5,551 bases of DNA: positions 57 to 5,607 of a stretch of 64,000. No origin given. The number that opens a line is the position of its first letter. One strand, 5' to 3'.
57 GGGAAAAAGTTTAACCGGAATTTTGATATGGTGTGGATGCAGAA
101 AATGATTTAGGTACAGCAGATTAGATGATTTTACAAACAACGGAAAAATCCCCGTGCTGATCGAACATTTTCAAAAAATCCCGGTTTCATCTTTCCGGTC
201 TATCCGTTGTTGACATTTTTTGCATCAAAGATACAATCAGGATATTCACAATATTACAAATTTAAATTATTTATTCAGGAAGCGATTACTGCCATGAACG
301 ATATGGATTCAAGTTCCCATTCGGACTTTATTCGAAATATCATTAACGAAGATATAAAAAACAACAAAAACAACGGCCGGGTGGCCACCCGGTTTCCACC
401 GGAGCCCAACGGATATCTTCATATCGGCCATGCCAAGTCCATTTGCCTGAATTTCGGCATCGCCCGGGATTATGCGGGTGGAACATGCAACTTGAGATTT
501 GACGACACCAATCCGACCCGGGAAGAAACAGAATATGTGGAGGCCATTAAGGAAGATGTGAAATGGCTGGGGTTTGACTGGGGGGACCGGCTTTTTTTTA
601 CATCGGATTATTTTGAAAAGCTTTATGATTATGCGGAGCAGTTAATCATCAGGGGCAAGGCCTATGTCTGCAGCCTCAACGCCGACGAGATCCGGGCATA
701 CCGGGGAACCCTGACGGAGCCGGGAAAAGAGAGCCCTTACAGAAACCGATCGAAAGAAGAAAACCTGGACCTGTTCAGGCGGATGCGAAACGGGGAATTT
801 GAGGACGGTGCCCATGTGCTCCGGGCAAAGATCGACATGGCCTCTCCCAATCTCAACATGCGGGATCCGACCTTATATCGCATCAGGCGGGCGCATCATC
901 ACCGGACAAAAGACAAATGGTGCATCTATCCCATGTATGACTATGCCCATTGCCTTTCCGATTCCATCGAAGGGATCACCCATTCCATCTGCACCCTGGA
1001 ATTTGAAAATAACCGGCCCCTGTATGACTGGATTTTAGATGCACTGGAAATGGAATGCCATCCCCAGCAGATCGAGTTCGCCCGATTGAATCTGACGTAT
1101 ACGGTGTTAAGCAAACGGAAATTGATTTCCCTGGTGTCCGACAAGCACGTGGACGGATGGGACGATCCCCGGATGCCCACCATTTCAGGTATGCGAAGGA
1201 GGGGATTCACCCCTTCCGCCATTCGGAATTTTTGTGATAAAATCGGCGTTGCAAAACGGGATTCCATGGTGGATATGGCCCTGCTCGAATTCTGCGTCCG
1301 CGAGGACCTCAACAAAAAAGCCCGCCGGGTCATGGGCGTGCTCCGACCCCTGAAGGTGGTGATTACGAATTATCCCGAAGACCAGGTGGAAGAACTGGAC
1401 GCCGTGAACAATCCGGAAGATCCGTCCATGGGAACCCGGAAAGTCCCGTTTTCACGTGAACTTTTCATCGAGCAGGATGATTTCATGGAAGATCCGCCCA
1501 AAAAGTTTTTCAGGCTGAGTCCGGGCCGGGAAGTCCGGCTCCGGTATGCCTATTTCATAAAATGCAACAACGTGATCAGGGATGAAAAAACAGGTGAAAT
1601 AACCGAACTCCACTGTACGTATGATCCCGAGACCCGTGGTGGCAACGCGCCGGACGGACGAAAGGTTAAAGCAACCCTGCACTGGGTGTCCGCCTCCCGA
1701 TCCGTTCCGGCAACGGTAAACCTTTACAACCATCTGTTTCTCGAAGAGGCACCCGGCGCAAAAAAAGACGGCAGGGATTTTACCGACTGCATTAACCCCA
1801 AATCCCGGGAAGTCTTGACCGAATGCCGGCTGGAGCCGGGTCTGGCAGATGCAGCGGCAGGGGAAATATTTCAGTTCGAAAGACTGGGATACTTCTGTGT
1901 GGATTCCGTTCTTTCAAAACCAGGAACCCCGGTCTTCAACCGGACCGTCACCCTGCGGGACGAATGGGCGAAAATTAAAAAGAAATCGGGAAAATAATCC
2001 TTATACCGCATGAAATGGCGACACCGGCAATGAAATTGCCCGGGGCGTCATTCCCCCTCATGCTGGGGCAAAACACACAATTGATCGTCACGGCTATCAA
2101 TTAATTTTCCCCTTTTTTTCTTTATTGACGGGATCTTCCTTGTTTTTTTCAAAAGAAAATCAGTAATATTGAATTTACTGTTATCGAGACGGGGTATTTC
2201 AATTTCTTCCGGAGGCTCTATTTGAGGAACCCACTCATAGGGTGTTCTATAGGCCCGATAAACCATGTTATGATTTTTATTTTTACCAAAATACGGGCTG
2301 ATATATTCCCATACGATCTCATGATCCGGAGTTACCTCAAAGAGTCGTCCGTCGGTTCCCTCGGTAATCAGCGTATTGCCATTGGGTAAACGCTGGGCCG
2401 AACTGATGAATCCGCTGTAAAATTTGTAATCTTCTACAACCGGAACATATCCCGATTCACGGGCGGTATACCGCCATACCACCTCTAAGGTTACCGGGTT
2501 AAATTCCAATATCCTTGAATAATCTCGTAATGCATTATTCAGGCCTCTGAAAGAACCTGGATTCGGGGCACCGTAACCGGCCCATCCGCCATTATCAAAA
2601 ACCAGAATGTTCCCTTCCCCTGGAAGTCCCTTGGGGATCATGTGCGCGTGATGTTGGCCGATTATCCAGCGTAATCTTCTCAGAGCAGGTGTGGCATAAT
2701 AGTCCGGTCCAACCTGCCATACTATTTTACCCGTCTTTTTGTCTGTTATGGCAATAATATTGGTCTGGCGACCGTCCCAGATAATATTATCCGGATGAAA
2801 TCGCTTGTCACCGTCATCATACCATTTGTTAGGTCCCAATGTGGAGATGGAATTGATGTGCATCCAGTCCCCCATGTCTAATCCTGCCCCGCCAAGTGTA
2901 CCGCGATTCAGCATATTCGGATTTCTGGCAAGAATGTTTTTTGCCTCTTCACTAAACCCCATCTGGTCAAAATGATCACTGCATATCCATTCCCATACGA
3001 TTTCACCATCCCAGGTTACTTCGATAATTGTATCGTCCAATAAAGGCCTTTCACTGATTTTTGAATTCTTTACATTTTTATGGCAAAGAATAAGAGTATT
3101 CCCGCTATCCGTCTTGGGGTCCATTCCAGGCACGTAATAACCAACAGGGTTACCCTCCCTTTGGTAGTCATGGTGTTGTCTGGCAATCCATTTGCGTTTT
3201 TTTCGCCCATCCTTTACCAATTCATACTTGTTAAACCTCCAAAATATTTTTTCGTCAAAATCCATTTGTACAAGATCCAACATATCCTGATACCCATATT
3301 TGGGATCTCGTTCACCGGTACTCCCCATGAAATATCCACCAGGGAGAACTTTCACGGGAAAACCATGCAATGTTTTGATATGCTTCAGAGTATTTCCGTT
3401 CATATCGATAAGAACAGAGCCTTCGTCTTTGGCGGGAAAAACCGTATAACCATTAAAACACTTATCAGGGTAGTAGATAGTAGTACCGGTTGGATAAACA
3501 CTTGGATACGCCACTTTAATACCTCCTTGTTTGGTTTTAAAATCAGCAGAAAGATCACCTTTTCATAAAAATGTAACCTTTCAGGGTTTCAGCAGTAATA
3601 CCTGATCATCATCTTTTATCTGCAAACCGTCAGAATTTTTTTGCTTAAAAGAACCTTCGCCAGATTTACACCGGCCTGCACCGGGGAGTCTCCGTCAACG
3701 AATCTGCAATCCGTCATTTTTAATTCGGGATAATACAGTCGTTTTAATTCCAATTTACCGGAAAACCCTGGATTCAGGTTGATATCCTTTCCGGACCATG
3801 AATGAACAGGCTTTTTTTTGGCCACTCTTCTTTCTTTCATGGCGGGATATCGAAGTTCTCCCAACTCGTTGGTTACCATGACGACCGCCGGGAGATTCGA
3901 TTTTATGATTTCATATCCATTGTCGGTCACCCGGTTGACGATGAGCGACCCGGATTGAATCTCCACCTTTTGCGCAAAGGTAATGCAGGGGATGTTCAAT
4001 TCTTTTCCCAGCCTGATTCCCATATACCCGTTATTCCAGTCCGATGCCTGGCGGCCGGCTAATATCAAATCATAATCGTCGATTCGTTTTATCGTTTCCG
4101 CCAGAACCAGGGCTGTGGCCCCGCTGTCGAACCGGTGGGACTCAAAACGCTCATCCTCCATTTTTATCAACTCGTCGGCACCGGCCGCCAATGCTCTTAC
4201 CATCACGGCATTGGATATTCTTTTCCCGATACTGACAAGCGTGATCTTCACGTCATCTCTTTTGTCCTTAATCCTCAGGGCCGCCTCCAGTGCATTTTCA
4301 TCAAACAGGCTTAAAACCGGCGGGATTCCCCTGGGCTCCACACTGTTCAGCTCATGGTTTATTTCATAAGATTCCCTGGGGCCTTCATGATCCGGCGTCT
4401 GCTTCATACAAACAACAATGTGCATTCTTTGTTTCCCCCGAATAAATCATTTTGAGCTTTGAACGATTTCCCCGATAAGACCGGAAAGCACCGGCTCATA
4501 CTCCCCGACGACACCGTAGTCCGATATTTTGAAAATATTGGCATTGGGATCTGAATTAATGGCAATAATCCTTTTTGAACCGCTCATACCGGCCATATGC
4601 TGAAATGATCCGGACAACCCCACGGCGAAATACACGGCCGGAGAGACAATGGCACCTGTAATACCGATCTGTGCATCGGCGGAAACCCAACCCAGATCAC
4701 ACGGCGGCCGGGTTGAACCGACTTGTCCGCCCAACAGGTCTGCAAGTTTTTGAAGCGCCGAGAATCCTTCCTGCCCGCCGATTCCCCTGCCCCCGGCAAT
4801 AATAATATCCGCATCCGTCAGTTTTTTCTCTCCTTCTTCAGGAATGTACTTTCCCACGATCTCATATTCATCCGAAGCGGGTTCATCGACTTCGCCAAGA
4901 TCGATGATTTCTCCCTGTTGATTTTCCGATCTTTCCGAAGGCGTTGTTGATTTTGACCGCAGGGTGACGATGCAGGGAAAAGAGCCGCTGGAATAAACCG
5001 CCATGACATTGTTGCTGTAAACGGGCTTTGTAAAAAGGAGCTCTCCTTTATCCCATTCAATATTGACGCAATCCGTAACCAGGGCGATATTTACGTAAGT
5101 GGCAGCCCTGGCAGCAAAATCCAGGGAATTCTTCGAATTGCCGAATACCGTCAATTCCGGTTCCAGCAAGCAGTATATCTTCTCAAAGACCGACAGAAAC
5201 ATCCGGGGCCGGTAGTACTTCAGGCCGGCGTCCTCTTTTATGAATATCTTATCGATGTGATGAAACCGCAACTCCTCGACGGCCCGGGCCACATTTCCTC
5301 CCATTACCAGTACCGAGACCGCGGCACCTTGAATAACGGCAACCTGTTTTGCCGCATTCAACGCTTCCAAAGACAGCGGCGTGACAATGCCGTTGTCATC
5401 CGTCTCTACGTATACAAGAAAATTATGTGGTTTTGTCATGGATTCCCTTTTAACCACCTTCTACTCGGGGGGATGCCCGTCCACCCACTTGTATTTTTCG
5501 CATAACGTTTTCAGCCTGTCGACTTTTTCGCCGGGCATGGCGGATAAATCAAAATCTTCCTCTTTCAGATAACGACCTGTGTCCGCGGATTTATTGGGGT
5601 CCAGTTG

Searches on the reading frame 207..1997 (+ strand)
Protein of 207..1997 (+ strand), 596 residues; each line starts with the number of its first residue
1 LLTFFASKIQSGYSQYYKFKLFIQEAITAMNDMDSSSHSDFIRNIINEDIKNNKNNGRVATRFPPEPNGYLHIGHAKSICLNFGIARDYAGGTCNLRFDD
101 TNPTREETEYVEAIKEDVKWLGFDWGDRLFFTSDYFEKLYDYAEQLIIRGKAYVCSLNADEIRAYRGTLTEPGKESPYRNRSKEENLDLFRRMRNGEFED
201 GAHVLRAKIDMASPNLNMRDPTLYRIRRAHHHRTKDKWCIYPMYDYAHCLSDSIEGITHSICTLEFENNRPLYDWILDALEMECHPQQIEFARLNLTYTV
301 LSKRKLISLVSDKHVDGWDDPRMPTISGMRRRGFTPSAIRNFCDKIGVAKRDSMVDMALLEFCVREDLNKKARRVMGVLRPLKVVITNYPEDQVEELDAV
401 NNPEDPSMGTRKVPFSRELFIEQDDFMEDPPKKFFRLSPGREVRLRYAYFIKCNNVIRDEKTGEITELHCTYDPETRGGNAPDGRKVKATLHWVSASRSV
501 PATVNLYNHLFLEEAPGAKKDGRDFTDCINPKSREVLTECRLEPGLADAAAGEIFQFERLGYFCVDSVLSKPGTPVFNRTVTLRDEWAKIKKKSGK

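Call 47: search_protein_families(library=ncbifam, proteins=[window:207-1997:+], max_evalue=1e-10)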
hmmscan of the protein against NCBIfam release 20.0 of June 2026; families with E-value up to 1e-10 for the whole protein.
window:207-1997:+ (596 aa): 8 families
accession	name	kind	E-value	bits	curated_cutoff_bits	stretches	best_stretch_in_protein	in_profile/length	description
NF011291.0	PRK14703.1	equivalog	2.8e-269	895.6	681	1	34-592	8-561/769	glutamine--tRNA ligase/YqeY domain fusion protein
TIGR00440.1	glnS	equivalog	1.3e-229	763.5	425.8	1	59-589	1-524/524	glutamine--tRNA ligase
TIGR00463.1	gltX_arch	equivalog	1.8e-110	370.1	401.75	1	49-575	85-554/560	glutamate--tRNA ligase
NF003169.0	PRK04156.1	equivalog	2.8e-94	316.8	516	1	49-569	93-556/567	glutamate--tRNA ligase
TIGR00464.1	gltX_bact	equivalog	1.3e-25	90.2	289.95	1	59-351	2-276/470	glutamate--tRNA ligase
NF004315.1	PRK05710.1-4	equivalog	1.2e-19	70.8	250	1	61-187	1-129/274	tRNA glutamyl-Q(34) synthetase GluQRS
NF004314.0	PRK05710.1-3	equivalog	5.5e-15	55.5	256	1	57-175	5-122/297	tRNA glutamyl-Q(34) synthetase GluQRS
TIGR03838.1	queuosine_YadB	equivalog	1.8e-13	50.5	276.7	1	60-186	2-122/272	tRNA glutamyl-Q(34) synthetase GluQRS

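Call 72: find_related_loci(query=window:207-1997:+, collection=genome_contigs, flank=100)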
Query window:207-1997:+ (596 aa) in genome_contigs; peptide patterns used: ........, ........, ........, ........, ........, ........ (x = any residue, [..] = any of these).
600 stretches matched a pattern (row limit reached: there are more); 599 encode a relative of the query (tblastn E <= 1e-3); the best 80 are kept; 80 distinct loci.
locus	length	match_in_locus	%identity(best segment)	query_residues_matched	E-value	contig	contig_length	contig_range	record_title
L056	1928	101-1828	71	20-595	0e+0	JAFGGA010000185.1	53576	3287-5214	MAG: Deltaproteobacteria bacterium isolate Zod_Metabat.1361 k87_11427397, whole genome shotgun sequence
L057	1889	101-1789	73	30-592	0e+0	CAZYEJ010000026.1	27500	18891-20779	MAG TPA_asm: uncultured Thermodesulfobacteriaceae bacterium isolate SRP191223_co2_305 genome assembly, contig: NODE_672_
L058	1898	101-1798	71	27-593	0e+0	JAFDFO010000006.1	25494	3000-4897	MAG: Deltaproteobacteria bacterium isolate Meg22_02_Bin_40 Meg22_02_Bin_40_scaffold_991, whole genome shotgun sequence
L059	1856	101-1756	72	39-596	0e+0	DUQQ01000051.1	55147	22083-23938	MAG TPA_asm: Hydrogenispora sp. isolate AS08sgBPME_416 221364_AS08, whole genome shotgun sequence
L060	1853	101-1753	72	40-592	0e+0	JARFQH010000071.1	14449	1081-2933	MAG: Desulfobacteraceae bacterium isolate MAG_Ve_Sed_19 k141_4115378, whole genome shotgun sequence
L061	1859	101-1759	71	35-596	0e+0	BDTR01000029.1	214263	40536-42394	Bacterium BMS3Bbin08 DNA, contig: NODE_1, whole genome shotgun sequence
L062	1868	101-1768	72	34-592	0e+0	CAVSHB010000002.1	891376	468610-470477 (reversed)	MAG: uncultured Nitrospiraceae bacterium isolate MFD01476.bin.1.136 genome assembly, contig: contig_55726, whole genome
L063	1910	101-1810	70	25-596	0e+0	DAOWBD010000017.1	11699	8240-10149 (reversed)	MAG TPA_asm: Candidatus Omnitrophota bacterium isolate CSMAG_1852 CSMAG_1852_k141_63868_length_11699_cov_16.0000, whole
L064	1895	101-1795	68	30-595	0e+0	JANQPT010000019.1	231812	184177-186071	MAG: Planctomycetales bacterium isolate IP29b_bin.173 k99_801126, whole genome shotgun sequence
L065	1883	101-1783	69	30-592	0e+0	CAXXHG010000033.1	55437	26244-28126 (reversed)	MAG: Candidatus Binatia bacterium isolate 46507e35-17f4-460c-88f4-f6fc3e85a99b genome assembly, contig: contig_33, whole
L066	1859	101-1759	68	40-594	0e+0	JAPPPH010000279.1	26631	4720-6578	MAG: Verrucomicrobiales bacterium isolate SB9160_S9_bin_9 NODE_163_length_26631_cov_9.45323, whole genome shotgun sequen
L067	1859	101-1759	68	39-593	0e+0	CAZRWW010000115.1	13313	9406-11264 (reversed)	MAG TPA_asm: uncultured bacterium isolate binchicken_co7_194 genome assembly, contig: NODE_5830_length_13313_cov_7.23993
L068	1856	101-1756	70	39-592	0e+0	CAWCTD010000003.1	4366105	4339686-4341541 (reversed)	MAG: Bryobacterales bacterium isolate MFD01299.bin.2.200 genome assembly, contig: contig_6213, whole genome shotgun sequ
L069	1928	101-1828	67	16-596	0e+0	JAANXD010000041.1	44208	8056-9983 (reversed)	MAG: Candidatus Scalindua arabica isolate SuakinDeep_MAG55_1 MAG551_41, whole genome shotgun sequence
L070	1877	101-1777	69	34-595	0e+0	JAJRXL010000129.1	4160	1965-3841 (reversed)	MAG: Bacteroidetes bacterium isolate Dive96_bin3.154 k141_966766, whole genome shotgun sequence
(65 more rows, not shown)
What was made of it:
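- Tried and rejected: Naming the organism through GlnS: best hits 62-73% identical from many phyla (call 72).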

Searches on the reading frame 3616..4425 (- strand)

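Call 47: search_protein_families(library=ncbifam, proteins=[window:3616-4425:-], max_evalue=1e-10)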
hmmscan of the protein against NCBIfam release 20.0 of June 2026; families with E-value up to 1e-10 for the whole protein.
window:3616-4425:- (269 aa): 5 families
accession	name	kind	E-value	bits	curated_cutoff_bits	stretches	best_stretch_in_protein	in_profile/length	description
NF040731.1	flavo_sub_EftB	exception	2.2e-46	158.3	445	1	2-220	1-213/260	electron transfer flavoprotein subunit beta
NF002888.0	PRK03359.1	subfamily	3e-32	112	219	1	1-247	1-241/256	putative electron transfer flavoprotein FixA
NF008998.0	PRK12342.1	equivalog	2.5e-29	102.4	338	1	1-248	1-239/254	electron transfer flavoprotein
NF042971.1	AcrlCoAredClosAcrB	equivalog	5.5e-27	94.5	475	1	1-208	1-203/266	acryloyl-CoA reductase electron transfer subunit gamma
TIGR04503.1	mft_etfB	hypoth_equivalog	3e-11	43.2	200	1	41-207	33-210/290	mycofactocin-associated electron transfer flavoprotein beta subunit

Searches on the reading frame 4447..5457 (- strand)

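Call 47: search_protein_families(library=ncbifam, proteins=[window:4447-5457:-], max_evalue=1e-10)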
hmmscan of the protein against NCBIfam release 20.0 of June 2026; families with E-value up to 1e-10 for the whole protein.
window:4447-5457:- (336 aa): 5 families
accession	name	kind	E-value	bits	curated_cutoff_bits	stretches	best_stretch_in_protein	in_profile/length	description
NF042970.1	AcrlCoAredClosAcrA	equivalog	9.4e-43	146.7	600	1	138-331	158-357/360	acryloyl-CoA reductase electron transfer subunit beta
NF038209.1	mft_etfA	equivalog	7.1e-36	124.1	240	1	44-327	22-298/303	mycofactocin-associated electron transfer flavoprotein alpha subunit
NF008884.0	PRK11916.1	equivalog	1e-26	94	528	1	99-330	79-309/312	electron transfer flavoprotein subunit alpha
NF051845.1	EtFlavAlphaProt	equivalog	5.7e-26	91.4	600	1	6-333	85-401/406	electron transfer flavoprotein subunit alpha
NF002889.0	PRK03363.1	equivalog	2.9e-23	82.7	549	1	109-327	90-307/313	electron transfer flavoprotein subunit alpha/FixB family protein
